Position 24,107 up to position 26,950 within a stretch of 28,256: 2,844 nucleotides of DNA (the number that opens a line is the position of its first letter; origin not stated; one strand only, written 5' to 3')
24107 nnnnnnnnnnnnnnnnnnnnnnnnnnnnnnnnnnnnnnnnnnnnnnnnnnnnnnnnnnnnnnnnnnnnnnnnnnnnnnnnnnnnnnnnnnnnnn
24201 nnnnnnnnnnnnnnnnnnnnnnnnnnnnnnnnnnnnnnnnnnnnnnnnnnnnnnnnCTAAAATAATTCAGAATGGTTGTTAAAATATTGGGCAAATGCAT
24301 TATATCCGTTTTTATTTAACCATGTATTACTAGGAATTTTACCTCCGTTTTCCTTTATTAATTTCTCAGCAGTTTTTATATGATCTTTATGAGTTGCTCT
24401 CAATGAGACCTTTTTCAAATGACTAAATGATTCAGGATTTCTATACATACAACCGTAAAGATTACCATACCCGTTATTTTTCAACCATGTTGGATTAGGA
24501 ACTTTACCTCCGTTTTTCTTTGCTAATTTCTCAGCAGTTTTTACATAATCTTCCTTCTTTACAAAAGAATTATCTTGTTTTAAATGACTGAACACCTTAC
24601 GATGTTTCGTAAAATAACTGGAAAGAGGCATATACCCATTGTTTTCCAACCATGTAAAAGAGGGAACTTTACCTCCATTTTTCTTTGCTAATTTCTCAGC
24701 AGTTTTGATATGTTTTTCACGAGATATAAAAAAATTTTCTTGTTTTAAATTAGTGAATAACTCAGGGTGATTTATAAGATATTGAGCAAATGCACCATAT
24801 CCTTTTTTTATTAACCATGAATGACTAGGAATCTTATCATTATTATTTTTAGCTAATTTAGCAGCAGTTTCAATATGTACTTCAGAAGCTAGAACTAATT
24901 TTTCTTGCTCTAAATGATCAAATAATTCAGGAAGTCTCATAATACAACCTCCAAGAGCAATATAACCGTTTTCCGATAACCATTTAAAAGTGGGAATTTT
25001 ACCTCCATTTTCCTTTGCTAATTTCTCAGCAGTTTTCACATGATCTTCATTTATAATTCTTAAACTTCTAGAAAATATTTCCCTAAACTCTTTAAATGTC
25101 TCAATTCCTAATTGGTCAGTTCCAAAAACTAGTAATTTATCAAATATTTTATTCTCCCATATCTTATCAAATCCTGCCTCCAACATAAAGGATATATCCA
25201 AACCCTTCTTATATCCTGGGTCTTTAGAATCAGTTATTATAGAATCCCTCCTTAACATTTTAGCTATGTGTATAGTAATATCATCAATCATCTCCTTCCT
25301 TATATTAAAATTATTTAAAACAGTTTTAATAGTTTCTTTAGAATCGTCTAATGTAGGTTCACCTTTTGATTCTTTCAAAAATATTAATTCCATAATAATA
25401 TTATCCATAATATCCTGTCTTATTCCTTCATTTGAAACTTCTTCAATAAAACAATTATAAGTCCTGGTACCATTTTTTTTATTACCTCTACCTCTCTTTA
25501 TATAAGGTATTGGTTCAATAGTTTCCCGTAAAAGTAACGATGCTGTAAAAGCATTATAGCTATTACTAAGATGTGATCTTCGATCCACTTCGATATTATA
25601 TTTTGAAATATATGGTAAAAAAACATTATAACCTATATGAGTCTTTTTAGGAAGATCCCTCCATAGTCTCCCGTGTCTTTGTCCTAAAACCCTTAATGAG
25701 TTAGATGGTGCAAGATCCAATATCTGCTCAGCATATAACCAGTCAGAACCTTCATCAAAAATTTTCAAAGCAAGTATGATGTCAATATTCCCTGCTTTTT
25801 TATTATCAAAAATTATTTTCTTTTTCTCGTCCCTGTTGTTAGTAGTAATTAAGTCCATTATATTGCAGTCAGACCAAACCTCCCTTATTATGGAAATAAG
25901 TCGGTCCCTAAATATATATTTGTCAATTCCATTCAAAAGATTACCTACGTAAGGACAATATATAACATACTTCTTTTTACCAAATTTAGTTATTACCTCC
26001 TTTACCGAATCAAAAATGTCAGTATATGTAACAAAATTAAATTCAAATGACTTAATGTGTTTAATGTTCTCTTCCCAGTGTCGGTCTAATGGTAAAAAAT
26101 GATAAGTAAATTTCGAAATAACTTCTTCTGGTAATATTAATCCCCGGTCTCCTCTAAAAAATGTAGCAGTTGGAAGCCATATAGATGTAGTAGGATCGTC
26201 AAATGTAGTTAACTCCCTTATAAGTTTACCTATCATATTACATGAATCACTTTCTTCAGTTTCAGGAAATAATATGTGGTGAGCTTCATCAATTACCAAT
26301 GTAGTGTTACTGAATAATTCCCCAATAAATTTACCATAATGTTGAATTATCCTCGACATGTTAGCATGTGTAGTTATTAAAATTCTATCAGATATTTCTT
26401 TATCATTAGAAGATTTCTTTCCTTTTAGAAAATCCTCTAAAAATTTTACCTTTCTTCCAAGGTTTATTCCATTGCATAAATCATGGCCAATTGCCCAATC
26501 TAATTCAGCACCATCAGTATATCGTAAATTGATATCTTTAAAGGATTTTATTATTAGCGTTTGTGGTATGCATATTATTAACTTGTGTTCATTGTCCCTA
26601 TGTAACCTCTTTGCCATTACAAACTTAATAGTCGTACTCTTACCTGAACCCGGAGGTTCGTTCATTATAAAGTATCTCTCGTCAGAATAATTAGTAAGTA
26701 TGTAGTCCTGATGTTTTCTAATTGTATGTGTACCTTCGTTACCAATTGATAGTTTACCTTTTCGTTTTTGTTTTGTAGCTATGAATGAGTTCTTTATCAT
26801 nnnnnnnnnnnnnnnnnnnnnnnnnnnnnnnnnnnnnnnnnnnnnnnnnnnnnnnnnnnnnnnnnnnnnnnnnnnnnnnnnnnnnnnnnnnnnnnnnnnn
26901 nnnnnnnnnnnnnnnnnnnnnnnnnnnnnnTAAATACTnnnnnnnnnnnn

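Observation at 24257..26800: Stand-alone transcription unit encoding an SF2 DEAH helicase with five C-terminal tandem repeats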

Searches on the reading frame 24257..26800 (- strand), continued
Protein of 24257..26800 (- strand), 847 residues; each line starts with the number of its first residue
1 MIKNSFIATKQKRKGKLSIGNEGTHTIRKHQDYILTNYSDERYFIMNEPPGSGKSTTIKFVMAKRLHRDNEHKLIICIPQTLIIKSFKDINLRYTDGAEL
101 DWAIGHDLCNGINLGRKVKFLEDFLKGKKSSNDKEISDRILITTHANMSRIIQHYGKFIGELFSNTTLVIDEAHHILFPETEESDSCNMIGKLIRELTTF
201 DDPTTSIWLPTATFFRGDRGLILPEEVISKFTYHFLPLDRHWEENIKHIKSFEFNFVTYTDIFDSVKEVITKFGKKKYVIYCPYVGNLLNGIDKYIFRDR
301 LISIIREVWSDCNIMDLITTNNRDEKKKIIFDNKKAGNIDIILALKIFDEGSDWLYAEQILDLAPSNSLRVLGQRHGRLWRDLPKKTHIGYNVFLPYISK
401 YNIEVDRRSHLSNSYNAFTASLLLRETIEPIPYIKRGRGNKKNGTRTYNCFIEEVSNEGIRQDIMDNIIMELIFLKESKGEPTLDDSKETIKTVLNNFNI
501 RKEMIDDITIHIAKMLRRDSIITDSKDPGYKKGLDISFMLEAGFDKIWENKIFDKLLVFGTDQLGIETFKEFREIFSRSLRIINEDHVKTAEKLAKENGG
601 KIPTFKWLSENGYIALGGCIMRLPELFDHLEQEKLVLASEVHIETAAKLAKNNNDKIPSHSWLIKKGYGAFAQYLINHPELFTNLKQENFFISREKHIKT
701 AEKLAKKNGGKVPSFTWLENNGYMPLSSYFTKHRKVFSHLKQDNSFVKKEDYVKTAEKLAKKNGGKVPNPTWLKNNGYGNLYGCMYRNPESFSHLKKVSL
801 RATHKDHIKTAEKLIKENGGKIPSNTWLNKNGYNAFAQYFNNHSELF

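Call 72: find_encoding_contigs(protein=P0009, flank=10000, max_places=2)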
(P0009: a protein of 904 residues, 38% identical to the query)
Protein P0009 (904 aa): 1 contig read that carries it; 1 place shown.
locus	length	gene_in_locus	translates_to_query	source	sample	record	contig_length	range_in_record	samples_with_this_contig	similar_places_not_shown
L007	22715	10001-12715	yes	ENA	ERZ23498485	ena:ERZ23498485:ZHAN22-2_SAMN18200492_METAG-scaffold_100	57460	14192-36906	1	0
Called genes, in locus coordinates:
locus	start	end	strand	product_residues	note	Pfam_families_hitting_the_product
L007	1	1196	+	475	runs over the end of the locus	PF01139:RtcB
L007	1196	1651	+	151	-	-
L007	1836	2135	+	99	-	-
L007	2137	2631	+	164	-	-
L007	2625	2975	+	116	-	-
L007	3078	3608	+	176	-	-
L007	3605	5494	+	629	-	PF22745:Nlig-Ia, PF01653:DNA_ligase_aden, PF03120:OB_DNA_ligase, PF00533:BRCT (weak)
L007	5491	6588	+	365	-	PF00596:Aldolase_II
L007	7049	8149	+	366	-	-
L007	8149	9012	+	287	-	PF01513:NAD_kinase, PF20143:NAD_kinase_C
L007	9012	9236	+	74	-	-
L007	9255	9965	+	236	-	PF01973:MptE-like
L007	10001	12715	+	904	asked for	PF00271:Helicase_C (faint), PF26683:Tyr_recomb_halo_N (faint), PF06290:PsiB (faint), PF12924:APP_Cu_bd (faint)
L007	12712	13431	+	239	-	-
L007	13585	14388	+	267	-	PF07460:NUMOD3 (faint)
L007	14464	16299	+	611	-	PF00795:CN_hydrolase, PF02540:NAD_synthase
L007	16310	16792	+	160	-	PF14081:DUF4262 (weak)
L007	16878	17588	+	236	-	-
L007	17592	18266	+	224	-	-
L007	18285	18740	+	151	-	-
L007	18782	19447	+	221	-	PF04012:PspA_IM30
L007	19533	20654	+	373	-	PF00497:SBP_bac_3, PF10613:Lig_chan-Glu_bd (faint)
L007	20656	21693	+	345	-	PF13793:Pribosyltran_N, PF00156:Pribosyltran, PF14572:Pribosyl_synth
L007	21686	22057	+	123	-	-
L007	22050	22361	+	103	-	-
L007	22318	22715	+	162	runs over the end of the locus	-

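Call 76: search_protein_families(library=pfam, proteins=[L005:12599-13291:+, L007:12712-13428:+, L003:12555-13295:+], max_evalue=0.1)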
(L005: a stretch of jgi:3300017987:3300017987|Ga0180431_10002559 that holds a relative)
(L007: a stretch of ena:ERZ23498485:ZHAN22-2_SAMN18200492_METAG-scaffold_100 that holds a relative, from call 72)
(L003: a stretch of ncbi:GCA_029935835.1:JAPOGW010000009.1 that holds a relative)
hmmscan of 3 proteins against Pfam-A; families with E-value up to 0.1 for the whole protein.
L005:12599-13291:+ (231 aa): 0 families

L007:12712-13428:+ (239 aa): 1 family
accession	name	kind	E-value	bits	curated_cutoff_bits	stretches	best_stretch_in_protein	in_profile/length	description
PF13649.12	Methyltransf_25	-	0.045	14.9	27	1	70-138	20-90/97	Methyltransferase domain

L003:12555-13295:+ (247 aa): 0 families

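Call 85: search_solved_structures(query=A1, max_evalue=0.01)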
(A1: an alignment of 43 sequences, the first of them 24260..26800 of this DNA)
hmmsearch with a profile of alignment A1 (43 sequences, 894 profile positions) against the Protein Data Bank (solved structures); distinct sequences matched with E-value up to 0.01: 39.
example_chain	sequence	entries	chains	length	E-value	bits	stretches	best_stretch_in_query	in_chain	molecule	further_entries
6p66_A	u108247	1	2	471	2.1e-11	46.2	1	303-420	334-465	DNA repair protein RAD25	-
2fwr_A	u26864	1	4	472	2.1e-11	46.2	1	303-420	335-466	DNA repair protein RAD25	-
6p4f_A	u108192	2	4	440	7.4e-10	41.1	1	299-393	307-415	DNA-dependent ATPase XPBII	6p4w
5tnu_A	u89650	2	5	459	8.5e-10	40.9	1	299-393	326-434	DNA-dependent ATPase XPBII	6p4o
2fzl_A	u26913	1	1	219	6.9e-09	37.9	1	301-404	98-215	DNA repair protein RAD25, XPB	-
7clg_A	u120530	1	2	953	2.4e-08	36.1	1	337-406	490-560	Putative helicase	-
6jde_B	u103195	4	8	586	9.7e-07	30.8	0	327-398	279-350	Putative DNA repair helicase RadD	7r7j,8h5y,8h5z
2oca_A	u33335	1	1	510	9.5e-06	27.5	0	34-95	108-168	ATP-dependent DNA helicase uvsW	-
3b6e_A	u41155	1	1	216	9.7e-05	24.1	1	34-91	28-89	Interferon-induced helicase C domain-containing protein 1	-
4on9_A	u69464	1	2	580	0.0001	24.1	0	32-83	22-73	Probable ATP-dependent RNA helicase DDX58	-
7jl1_A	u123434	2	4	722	0.00014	23.6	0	32-83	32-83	Antiviral innate immune response receptor RIG-I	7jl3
3zd6_A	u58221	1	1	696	0.00014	23.6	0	615-779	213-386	PROBABLE ATP-DEPENDENT RNA HELICASE DDX58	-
4bpb_A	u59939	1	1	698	0.00016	23.5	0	615-779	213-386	PROBABLE ATP-DEPENDENT RNA HELICASE DDX58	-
2ykg_A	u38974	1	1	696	0.00017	23.4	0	615-778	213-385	PROBABLE ATP-DEPENDENT RNA HELICASE DDX58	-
3zd7_A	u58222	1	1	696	0.00019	23.2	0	615-779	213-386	PROBABLE ATP-DEPENDENT RNA HELICASE DDX58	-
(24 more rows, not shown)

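Call 93: search_solved_structures(query=A5, max_evalue=5)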
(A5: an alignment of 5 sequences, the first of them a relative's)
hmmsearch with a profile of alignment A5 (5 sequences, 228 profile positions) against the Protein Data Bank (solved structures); distinct sequences matched with E-value up to 5: 1.
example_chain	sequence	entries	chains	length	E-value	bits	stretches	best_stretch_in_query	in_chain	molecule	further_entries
3cgg_A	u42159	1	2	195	1.1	11.8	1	73-112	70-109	SAM-dependent methyltransferase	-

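Call 95: find_related_loci(query=P0001, collection=viral_contigs, flank=10000)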
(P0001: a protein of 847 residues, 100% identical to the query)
Query P0001 (847 aa) in viral_contigs; peptide patterns used: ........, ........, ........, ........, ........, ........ (x = any residue, [..] = any of these).
2 stretches matched a pattern, but none encodes a relative of the query by tblastn (E <= 1e-3).

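Call 96: find_related_loci(query=A1, collection=viral_contigs, flank=6000)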
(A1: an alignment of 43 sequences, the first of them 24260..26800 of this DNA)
Query A1 (847 aa) in viral_contigs; peptide patterns used: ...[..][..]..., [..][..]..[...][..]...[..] (x = any residue, [..] = any of these).
142 stretches matched a pattern; 29 encode a relative of the query (tblastn E <= 1e-3); 28 distinct loci.
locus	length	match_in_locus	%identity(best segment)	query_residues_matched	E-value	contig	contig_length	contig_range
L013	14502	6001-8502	47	18-847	0e+0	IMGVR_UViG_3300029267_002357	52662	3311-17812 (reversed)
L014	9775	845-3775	43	25-847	0e+0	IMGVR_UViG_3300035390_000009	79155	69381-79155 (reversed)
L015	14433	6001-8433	42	27-847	0e+0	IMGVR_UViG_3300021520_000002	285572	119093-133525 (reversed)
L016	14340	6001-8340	36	23-796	1e-151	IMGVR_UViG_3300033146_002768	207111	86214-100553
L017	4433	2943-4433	42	19-521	4e-125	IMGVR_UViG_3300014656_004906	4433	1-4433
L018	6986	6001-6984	42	23-358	1e-83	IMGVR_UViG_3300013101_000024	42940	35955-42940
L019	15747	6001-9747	26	23-847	2e-74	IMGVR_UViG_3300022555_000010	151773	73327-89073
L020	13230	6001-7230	29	40-435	2e-39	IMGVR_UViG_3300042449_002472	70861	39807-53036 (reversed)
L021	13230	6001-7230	29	40-435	2e-39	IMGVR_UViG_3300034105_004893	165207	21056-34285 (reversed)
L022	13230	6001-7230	29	40-435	2e-39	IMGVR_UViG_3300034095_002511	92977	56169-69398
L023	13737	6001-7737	28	16-574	6e-60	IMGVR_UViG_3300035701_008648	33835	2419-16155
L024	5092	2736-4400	26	35-579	3e-35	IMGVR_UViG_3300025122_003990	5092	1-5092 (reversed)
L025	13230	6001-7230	29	40-435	2e-39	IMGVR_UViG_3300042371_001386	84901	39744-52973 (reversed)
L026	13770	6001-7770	23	23-577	1e-31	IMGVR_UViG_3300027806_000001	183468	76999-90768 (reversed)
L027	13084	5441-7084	24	28-577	5e-29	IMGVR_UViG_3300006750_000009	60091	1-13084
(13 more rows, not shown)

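Call 101: search_solved_structures(query=A6, max_evalue=5, show_alignments=2)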
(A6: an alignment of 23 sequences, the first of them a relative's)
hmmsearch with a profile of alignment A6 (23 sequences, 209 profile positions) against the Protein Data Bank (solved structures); distinct sequences matched with E-value up to 5: 11.
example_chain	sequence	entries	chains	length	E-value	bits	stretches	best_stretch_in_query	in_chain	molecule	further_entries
9e72_A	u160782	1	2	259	0.29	14.2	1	69-105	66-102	HvrF methyltransferase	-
9un4_A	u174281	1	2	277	0.29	14.1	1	69-153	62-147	Juvenile hormone acid O-methyltransferase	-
1u0s_Y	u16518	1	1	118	0.38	13.8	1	100-150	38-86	Chemotaxis protein cheY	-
1tmy_A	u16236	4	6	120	0.38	13.8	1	100-150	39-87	CHEY PROTEIN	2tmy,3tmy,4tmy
4iga_A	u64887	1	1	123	0.4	13.7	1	100-150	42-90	Chemotaxis protein CheY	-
2pef_A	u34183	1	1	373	0.56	13.2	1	78-164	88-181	Serine protease inhibitor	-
2vh4_A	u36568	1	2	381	0.57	13.2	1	78-164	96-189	TENGPIN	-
2pee_A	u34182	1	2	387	0.58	13.2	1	78-164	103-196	Serine protease inhibitor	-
3cwo_X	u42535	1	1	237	1.2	12.1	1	100-151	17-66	beta/alpha-barrel protein based on 1THF and 1TMY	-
2lle_A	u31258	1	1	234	1.3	12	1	100-150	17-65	Chemotaxis protein CheY, Imidazole glycerol phosphate synthase subunit HisF chimera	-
8q52_A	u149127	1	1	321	1.5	11.8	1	100-148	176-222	Leucine-specific-binding protein,Chemotaxis protein CheY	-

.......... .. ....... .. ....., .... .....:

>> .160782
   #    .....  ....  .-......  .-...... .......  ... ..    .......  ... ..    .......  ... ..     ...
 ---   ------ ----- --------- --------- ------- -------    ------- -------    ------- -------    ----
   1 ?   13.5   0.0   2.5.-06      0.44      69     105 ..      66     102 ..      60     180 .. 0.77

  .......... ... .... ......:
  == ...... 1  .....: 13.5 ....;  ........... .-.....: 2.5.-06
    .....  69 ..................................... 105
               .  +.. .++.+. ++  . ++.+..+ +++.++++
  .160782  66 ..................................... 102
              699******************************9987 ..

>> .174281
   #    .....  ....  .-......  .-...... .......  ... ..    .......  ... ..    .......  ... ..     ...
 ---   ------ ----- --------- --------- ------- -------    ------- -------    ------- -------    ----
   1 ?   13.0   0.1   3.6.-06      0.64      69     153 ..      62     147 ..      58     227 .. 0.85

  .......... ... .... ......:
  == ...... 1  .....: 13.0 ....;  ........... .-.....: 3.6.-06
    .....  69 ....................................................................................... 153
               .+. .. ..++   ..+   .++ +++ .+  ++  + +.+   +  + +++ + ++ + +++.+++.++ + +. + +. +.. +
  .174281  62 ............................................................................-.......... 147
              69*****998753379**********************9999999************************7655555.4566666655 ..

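Call 102: search_protein_families(library=pfam, alignment_id=A6, max_evalue=0.1)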
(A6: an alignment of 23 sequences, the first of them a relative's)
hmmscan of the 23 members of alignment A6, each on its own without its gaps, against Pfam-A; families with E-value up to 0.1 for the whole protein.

A. member 1, L007:12712-13407:+ (232 aa): 1 family
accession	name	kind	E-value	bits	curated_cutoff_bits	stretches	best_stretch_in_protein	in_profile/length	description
PF13649.12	Methyltransf_25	-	0.044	14.9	27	1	70-138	20-90/97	Methyltransferase domain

B. families by the number of members that match (of 23 scanned): 4 families
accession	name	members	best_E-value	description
PF19233.4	DUF5886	1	0.0025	Family of unknown function (DUF5886)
PF22494.2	choice_anch_I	1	0.0085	Choice-of-anchor I domain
PF13649.12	Methyltransf_25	1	0.044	Methyltransferase domain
PF16239.10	DUF4898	1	0.083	Domain of unknown function (DUF4898)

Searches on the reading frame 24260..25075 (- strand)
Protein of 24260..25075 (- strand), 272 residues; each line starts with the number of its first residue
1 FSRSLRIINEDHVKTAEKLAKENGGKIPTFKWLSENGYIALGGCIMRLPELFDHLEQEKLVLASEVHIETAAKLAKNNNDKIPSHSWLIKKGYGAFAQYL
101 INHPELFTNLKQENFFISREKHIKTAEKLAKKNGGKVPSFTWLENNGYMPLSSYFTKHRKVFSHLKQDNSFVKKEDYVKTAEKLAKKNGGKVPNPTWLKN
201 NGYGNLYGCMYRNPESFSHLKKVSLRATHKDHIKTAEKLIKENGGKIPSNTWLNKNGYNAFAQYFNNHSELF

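Call 69: search_protein_families(library=pfam, proteins=[window:24260-25075:-], max_evalue=10)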
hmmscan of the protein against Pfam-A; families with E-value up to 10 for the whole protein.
window:24260-25075:- (272 aa): 8 families
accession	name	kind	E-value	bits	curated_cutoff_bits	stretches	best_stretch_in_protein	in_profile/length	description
PF00533.33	BRCT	-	6.1e-06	26.8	21.3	1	125-199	23-75/78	BRCA1 C Terminus (BRCT) domain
PF12290.13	DUF3802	-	0.0021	18.9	26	1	143-170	3-30/111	Protein of unknown function (DUF3802)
PF23984.1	DUF7307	-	0.0024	18.2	27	1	48-107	38-99/129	Pam3 gp33-like protein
PF16589.12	BRCT_2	-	0.007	17.1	27.3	1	106-145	2-38/86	BRCT domain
PF12738.14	PTCB-BRCT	-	0.013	16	22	0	224-249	4-29/63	twin BRCT domain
PF22158.1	M157_N_1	-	0.15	12.5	27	0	128-164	9-46/139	MHC class I-like protein M157, N-terminal domain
PF18882.5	DUF5647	-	0.15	12.3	27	1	95-113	12-30/79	Family of unknown function (DUF5647)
PF24851.1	DUF7725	-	0.22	11.9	25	1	80-109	35-65/73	Domain of unknown function (DUF7725)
